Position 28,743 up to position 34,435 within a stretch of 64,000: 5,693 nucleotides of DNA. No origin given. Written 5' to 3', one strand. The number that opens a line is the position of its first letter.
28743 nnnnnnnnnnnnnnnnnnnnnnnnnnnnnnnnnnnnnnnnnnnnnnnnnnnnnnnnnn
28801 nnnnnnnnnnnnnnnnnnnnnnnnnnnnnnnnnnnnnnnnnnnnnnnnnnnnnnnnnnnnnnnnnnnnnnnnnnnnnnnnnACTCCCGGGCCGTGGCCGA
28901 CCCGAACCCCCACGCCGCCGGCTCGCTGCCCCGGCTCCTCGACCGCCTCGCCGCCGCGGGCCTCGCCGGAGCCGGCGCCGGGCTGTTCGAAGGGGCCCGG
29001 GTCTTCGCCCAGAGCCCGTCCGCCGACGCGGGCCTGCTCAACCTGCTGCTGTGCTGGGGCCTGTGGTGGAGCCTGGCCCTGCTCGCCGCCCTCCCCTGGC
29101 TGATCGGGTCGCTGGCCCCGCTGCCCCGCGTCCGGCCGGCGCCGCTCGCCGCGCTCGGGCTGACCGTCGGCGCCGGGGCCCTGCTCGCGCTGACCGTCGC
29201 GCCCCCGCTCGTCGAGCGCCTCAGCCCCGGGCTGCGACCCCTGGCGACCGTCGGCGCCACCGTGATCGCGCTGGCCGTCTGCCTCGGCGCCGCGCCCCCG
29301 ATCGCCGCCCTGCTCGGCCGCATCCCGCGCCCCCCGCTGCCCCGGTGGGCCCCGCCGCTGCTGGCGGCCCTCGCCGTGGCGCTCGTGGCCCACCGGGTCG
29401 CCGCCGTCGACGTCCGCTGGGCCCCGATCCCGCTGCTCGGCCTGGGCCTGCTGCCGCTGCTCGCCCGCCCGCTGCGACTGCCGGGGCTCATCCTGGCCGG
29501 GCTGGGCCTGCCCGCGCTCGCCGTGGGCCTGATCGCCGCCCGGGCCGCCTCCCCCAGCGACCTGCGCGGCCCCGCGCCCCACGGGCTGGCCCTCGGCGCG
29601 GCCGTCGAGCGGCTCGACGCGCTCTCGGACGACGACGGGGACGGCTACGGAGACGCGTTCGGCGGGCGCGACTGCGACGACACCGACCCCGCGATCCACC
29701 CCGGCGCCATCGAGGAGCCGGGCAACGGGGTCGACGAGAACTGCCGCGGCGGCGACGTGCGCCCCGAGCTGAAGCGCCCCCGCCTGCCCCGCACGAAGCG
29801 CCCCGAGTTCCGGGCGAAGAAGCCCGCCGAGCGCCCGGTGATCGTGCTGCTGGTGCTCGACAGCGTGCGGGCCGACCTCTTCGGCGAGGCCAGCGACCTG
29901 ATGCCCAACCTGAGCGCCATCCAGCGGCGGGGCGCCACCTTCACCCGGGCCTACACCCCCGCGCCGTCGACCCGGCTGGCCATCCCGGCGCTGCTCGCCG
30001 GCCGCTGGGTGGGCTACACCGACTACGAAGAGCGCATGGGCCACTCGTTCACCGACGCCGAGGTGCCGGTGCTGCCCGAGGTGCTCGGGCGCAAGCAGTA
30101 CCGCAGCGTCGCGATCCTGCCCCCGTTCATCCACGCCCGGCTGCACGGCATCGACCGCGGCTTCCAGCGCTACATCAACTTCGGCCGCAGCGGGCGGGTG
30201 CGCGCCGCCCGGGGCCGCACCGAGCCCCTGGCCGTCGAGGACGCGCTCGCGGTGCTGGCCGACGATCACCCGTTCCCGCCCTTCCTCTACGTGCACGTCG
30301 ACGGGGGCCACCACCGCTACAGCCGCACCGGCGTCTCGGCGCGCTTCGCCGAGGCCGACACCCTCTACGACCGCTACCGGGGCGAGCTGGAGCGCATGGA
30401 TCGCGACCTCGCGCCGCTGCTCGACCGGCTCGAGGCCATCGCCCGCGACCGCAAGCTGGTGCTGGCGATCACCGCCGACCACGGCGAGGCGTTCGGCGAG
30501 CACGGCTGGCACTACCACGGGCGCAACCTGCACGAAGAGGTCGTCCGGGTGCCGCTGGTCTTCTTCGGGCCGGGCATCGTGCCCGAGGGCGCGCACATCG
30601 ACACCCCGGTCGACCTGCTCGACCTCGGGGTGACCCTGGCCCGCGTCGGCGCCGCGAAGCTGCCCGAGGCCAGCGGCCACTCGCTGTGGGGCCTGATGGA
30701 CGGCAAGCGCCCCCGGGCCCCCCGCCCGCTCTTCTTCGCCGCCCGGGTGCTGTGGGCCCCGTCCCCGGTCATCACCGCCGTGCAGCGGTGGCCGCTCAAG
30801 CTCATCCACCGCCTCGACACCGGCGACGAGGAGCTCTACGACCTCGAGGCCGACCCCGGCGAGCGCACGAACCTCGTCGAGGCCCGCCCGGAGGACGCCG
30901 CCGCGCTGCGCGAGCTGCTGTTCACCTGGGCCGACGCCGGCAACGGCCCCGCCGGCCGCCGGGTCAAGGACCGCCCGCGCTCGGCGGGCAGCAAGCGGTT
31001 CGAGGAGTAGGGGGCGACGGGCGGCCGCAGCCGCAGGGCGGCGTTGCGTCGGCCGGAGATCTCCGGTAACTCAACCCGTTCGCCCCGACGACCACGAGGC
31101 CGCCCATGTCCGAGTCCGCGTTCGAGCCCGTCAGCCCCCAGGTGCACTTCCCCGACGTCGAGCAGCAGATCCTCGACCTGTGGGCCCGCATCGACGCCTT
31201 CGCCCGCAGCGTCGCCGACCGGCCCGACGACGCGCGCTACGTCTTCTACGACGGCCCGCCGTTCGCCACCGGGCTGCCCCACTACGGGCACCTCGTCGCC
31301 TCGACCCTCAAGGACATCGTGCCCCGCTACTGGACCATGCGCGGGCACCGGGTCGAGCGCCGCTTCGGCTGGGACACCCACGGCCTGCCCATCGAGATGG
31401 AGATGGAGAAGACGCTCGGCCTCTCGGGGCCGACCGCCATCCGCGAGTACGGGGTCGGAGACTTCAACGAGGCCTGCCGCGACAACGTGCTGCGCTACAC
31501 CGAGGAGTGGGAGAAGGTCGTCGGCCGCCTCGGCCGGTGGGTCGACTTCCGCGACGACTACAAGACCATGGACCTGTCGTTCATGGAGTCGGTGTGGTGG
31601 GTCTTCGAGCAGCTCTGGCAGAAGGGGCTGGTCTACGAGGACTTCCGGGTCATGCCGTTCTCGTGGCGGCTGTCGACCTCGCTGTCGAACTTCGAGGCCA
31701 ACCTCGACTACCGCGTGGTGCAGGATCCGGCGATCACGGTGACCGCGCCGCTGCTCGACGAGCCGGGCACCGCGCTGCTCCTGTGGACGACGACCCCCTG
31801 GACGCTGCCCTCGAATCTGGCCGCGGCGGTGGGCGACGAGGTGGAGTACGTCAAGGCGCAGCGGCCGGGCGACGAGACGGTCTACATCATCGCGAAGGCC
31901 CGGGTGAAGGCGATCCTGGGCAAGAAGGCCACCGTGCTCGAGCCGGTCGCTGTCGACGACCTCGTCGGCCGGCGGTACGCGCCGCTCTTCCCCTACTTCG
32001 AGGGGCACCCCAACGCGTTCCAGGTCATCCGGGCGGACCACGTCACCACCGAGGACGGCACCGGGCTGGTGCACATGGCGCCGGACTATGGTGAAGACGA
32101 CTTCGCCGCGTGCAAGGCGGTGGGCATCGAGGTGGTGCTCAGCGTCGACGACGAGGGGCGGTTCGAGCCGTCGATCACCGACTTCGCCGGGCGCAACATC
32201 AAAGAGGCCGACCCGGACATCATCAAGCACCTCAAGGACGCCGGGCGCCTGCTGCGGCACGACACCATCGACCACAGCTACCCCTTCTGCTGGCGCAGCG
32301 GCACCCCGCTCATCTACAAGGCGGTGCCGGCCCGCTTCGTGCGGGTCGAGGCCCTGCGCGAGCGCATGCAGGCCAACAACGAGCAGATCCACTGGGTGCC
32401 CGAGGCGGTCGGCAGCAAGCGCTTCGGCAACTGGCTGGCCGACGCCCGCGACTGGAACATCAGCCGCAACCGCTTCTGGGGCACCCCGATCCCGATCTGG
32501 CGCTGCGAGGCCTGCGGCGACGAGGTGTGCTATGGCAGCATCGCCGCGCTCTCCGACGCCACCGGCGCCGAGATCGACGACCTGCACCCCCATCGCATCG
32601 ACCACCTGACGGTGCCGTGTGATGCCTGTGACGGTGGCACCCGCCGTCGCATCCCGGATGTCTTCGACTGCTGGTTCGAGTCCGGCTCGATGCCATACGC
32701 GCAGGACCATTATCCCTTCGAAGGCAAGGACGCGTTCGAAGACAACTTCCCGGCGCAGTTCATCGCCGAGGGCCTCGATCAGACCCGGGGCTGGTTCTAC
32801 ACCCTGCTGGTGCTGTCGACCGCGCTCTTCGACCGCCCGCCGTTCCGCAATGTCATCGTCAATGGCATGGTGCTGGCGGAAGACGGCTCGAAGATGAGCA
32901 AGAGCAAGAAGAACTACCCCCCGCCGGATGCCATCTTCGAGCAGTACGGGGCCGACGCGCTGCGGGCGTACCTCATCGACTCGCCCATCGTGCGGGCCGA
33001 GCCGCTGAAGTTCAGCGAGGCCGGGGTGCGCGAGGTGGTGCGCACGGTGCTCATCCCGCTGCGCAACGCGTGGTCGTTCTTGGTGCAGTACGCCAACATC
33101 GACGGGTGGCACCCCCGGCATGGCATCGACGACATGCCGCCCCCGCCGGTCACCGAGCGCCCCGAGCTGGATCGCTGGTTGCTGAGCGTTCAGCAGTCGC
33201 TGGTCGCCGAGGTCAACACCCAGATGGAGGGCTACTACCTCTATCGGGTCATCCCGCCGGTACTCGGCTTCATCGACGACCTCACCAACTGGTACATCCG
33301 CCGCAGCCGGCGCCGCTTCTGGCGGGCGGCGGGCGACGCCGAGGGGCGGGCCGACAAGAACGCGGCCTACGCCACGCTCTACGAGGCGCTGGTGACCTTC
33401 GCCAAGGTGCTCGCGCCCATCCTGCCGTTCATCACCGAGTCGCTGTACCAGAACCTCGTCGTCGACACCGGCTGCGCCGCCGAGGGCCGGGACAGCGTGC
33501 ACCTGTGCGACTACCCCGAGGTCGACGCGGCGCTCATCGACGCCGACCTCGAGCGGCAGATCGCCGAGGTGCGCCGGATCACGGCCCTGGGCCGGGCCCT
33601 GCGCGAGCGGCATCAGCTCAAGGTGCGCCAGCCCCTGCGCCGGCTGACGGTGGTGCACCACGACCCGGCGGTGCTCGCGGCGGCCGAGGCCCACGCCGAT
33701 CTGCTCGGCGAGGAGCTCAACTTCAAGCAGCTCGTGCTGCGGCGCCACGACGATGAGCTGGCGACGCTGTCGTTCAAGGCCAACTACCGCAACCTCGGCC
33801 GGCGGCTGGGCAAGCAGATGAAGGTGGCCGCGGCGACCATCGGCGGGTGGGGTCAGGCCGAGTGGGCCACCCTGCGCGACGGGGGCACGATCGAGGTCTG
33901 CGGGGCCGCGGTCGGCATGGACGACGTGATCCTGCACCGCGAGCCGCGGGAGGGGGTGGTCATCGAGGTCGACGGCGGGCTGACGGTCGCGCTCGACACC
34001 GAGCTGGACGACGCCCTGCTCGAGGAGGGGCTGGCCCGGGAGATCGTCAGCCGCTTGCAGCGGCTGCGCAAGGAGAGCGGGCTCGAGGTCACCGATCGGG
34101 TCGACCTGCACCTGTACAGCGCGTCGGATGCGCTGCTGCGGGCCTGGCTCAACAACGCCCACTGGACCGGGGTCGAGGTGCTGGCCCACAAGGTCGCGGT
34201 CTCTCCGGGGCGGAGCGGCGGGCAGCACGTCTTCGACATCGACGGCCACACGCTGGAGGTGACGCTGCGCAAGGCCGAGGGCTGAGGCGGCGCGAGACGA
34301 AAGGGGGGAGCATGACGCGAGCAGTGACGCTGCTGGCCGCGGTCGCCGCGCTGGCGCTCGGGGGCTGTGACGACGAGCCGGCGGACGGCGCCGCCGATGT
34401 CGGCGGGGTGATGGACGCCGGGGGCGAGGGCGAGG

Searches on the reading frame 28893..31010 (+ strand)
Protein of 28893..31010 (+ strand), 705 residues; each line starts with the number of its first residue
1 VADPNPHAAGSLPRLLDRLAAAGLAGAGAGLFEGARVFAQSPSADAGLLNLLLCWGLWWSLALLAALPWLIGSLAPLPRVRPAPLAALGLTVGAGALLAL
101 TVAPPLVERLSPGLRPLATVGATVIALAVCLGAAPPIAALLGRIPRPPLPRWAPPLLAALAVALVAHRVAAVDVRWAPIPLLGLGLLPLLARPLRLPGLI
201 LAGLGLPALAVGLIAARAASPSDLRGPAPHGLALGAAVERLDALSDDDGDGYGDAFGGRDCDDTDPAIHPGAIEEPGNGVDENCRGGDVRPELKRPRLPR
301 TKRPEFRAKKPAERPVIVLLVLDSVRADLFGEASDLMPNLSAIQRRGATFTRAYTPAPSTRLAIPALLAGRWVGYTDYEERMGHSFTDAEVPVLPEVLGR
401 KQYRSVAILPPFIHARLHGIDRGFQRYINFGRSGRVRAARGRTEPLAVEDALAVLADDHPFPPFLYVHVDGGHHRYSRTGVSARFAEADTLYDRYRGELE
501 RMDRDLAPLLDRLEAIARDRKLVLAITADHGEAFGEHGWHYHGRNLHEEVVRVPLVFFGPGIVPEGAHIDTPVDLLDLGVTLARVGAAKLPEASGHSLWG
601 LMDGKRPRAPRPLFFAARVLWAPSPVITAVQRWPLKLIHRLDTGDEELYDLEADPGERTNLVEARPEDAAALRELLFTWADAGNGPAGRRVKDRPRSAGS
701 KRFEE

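Call 50: search_protein_families(library=pfam, proteins=[window:28893-31010:+], max_evalue=0.0001)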
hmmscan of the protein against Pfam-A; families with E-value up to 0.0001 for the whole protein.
window:28893-31010:+ (705 aa): 4 families
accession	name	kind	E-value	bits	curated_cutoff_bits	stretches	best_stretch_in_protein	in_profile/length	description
PF00884.28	Sulfatase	-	2.8e-24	86.4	25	1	315-583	1-296/301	Sulfatase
PF16347.10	SGSH_C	-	6.6e-10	39.8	29.3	1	535-665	1-135/154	N-sulphoglucosamine sulphohydrolase, C-terminal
PF11617.13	Cu-binding_MopE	-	1.4e-08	35.2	27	1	260-287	1-27/30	Putative metal-binding motif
PF01663.27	Phosphodiest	-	2.6e-06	27.7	23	0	466-532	167-221/342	Type I phosphodiesterase / nucleotide pyrophosphatase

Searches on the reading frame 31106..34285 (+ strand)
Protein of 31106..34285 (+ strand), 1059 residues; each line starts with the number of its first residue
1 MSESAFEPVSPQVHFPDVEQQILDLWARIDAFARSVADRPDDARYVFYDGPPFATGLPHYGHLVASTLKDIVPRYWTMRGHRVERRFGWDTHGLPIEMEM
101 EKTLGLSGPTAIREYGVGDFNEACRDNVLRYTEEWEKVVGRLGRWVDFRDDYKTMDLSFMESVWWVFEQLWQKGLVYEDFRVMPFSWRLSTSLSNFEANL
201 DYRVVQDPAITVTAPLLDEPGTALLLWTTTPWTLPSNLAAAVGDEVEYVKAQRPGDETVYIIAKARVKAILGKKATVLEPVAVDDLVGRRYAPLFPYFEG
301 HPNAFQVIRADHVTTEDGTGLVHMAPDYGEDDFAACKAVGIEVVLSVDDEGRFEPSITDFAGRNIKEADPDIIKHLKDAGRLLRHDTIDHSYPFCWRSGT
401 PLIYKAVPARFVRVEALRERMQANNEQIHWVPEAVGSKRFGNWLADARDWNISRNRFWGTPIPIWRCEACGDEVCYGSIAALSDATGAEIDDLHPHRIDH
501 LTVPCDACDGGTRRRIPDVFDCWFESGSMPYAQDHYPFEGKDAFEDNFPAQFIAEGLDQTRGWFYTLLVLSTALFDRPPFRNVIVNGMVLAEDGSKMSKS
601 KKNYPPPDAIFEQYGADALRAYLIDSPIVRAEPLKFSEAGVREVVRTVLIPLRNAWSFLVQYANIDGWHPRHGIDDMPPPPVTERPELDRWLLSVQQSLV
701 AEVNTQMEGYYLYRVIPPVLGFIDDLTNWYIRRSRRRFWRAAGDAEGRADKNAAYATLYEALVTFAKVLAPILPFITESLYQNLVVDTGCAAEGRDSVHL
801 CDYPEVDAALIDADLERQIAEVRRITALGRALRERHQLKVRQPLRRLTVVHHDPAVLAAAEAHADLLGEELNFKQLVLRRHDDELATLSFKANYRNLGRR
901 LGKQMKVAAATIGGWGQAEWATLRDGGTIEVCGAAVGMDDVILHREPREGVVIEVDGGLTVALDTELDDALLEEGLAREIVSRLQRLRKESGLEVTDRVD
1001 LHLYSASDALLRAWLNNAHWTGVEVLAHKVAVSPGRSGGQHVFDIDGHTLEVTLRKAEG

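Call 50: search_protein_families(library=pfam, proteins=[window:31106-34285:+], max_evalue=0.0001)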
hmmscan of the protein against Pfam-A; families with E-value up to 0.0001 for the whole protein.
window:31106-34285:+ (1059 aa): 4 families
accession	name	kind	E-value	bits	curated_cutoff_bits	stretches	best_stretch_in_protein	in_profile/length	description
PF00133.28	tRNA-synt_1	-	1.1e-140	469.5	22.7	1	21-633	1-412/414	tRNA synthetases class I (I, L, M and V)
PF19302.4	DUF5915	-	4.2e-41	141.1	27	1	865-1056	2-194/195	Domain of unknown function (DUF5915)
PF08264.19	Anticodon_1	-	1.5e-29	103.2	25.1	1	689-845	1-145/148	Anticodon-binding domain of tRNA ligase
PF09334.17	tRNA-synt_1g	-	2.2e-13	50.2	20.1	0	52-102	8-58/391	tRNA synthetases class I (M)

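Call 58: find_homologous_proteins(query=window:31106-34285:+, max_evalue=1e-100)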
Query window:31106-34285:+ (1059 aa): 8000 proteins with E <= 1e-100 among 8000 candidates; the best 120 are listed.
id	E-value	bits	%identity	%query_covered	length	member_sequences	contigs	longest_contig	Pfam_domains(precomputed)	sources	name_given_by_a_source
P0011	0.0e+0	2486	100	100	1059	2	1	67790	PF09334.18,PF08264.20,PF00133.29,PF19302.5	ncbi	-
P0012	0.0e+0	2134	85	100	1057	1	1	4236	PF09334.18,PF08264.20,PF00133.29,PF19302.5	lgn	-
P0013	0.0e+0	2126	86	100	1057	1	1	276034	PF09334.18,PF08264.20,PF00133.29,PF19302.5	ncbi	-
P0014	0.0e+0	2126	85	100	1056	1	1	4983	PF09334.18,PF08264.20,PF00133.29,PF19302.5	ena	-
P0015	0.0e+0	2122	85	100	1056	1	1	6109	PF09334.18,PF08264.20,PF00133.29,PF19302.5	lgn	-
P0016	0.0e+0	1941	78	99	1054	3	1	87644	PF09334.18,PF08264.20,PF00133.29,PF19302.5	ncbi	ncbi:MAG: isoleucine--tRNA ligase [bacterium]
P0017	0.0e+0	1797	73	99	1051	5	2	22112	PF09334.18,PF08264.20,PF00133.29,PF19302.5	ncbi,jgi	jgi:isoleucyl-tRNA synthetase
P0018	0.0e+0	1781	72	99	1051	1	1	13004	PF09334.18,PF08264.20,PF00133.29,PF19302.5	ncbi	-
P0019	0.0e+0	1773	70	100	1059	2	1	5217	PF09334.18,PF08264.20,PF00133.29,PF19302.5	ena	-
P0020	0.0e+0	1772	72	100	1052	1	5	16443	PF09334.18,PF08264.20,PF00133.29,PF19302.5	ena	-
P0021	0.0e+0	1771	72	99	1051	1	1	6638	PF09334.18,PF08264.20,PF00133.29,PF19302.5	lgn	-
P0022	0.0e+0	1746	71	100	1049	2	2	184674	PF09334.18,PF08264.20,PF00133.29,PF19302.5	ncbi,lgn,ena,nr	ncbi:MAG: isoleucine--tRNA ligase [Myxococcota bacterium]|nr:isoleucine--tRNA ligase [Myxococcota ba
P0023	0.0e+0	1737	72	100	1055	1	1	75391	PF09334.18,PF08264.20,PF00133.29,PF19302.5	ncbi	ncbi:MAG: isoleucine--tRNA ligase [bacterium]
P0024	0.0e+0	1733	68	100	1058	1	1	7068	PF09334.18,PF08264.20,PF00133.29,PF19302.5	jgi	jgi:isoleucyl-tRNA synthetase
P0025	0.0e+0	1731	70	100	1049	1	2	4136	PF09334.18,PF08264.20,PF00133.29,PF19302.5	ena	-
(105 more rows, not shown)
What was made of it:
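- The source appears to be a MAG contig; a 100% IleRS match lies on a 67,790-bp NCBI contig (call 58).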

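Call 60: find_encoding_contigs(protein=P0011, flank=10000, max_places=4)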
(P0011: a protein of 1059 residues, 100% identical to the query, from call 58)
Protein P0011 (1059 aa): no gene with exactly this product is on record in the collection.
